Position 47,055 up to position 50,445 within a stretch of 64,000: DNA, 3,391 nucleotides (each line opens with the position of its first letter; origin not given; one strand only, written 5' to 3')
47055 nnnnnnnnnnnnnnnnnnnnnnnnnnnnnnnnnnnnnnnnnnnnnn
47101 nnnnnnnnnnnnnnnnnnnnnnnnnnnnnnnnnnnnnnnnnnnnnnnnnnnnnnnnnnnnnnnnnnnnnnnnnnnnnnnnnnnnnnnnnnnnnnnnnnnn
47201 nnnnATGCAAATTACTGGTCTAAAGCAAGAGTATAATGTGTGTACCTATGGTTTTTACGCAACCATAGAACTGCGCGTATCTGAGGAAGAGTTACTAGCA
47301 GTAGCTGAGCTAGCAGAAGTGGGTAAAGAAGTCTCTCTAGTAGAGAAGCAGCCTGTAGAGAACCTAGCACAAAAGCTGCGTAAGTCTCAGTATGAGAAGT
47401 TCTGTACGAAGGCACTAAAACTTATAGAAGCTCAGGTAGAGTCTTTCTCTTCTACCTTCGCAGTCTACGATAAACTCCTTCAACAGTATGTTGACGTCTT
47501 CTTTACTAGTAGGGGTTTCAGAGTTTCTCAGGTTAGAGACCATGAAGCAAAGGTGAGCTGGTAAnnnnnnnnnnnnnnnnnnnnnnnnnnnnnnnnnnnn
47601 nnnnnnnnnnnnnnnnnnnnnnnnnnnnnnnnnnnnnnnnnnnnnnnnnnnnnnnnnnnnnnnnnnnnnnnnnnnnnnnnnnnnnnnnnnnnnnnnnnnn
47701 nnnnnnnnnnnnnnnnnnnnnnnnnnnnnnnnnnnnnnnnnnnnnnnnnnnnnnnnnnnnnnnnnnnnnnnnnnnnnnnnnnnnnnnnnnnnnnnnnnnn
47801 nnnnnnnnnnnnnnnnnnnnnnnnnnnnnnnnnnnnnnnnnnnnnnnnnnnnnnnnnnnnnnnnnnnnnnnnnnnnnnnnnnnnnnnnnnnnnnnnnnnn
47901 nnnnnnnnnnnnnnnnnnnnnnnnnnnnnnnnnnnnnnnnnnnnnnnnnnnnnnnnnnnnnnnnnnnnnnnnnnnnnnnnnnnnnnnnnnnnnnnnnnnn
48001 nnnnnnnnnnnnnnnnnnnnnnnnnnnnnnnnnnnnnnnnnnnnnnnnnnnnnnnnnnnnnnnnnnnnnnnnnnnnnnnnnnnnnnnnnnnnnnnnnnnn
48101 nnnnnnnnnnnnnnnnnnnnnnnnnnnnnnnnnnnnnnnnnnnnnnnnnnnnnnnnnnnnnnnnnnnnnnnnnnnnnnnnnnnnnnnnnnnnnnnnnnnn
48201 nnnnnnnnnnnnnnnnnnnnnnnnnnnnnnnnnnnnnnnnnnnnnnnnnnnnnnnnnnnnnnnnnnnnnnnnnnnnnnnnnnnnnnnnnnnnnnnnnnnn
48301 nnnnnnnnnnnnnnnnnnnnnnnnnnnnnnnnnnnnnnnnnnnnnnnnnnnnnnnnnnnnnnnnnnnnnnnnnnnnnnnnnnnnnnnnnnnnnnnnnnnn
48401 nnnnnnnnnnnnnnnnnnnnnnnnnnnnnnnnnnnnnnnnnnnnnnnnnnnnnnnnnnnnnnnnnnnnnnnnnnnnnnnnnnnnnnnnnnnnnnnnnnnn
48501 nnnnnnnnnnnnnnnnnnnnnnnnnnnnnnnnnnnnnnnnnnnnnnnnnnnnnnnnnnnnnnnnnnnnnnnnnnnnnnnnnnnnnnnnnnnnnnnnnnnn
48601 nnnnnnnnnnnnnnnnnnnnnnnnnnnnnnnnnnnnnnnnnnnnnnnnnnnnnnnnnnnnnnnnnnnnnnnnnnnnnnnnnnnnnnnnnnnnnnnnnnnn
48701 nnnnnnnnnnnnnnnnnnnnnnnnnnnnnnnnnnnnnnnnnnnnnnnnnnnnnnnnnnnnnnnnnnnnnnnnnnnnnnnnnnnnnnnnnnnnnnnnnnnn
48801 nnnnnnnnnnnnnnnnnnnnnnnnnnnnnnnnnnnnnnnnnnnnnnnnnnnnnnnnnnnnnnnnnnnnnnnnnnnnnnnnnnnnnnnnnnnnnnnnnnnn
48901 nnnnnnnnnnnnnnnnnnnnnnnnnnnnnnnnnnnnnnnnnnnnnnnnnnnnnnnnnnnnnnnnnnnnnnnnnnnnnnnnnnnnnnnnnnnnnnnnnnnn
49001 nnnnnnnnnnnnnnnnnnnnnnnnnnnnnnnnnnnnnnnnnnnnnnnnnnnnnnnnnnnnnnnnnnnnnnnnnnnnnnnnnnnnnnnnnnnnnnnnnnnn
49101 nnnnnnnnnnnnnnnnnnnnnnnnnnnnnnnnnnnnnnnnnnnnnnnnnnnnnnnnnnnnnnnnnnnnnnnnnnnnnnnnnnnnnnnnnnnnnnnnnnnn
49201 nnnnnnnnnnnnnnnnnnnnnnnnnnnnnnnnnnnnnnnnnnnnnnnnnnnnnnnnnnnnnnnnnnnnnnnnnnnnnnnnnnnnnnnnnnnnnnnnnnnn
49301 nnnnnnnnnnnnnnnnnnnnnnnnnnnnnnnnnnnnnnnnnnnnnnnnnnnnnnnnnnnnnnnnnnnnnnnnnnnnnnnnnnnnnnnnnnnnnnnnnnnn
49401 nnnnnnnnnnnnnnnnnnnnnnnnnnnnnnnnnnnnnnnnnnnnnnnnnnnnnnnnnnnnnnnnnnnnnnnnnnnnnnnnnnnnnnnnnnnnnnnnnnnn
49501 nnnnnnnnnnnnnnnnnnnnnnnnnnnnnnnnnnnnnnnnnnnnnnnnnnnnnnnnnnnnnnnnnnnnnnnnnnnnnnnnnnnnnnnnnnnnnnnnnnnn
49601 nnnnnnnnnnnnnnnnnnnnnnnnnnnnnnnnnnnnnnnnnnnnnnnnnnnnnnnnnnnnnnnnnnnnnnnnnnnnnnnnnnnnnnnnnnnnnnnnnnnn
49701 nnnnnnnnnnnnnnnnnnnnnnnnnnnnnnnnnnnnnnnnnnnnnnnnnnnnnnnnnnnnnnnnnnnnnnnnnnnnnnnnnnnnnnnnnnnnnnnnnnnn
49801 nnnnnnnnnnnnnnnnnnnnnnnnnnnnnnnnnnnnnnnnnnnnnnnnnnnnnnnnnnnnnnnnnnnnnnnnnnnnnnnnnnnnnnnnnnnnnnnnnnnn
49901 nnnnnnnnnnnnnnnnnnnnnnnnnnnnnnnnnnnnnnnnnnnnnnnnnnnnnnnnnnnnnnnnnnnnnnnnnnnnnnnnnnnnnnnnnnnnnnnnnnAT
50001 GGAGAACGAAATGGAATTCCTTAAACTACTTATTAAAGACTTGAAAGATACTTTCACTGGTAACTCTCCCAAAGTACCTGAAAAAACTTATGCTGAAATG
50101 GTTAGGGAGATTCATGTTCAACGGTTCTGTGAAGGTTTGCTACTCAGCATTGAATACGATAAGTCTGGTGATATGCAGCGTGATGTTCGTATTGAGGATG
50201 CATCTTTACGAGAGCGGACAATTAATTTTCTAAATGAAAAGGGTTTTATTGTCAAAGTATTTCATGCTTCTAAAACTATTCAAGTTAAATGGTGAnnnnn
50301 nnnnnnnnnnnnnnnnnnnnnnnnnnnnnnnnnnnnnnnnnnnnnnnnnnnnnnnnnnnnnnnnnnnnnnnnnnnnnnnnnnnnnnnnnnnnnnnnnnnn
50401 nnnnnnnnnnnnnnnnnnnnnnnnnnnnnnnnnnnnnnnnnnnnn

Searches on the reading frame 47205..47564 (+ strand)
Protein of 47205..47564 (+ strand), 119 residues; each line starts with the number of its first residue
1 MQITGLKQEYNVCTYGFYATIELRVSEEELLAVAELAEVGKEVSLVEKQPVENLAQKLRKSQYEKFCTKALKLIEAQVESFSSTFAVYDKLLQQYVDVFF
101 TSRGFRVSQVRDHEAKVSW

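Call 63: search_protein_families(library=pfam, proteins=[window:47205-47564:+], max_evalue=0.01)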
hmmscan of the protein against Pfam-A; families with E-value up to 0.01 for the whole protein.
window:47205-47564:+ (119 aa): 1 family
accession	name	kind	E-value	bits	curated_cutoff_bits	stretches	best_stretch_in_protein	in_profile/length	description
PF25766.1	TPR_RPAP1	-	0.005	16.8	27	1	46-105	67-125/221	RNA polymerase II-associated protein 1, TPR repeats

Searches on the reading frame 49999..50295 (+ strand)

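Call 63: search_protein_families(library=pfam, proteins=[window:49999-50295:+], max_evalue=0.01)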
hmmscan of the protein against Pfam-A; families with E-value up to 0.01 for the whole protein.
window:49999-50295:+ (98 aa): 1 family
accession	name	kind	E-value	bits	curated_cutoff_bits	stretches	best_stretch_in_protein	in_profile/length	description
PF09639.16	YjcQ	-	0.00034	21.2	23.3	1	18-95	20-93/95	YjcQ protein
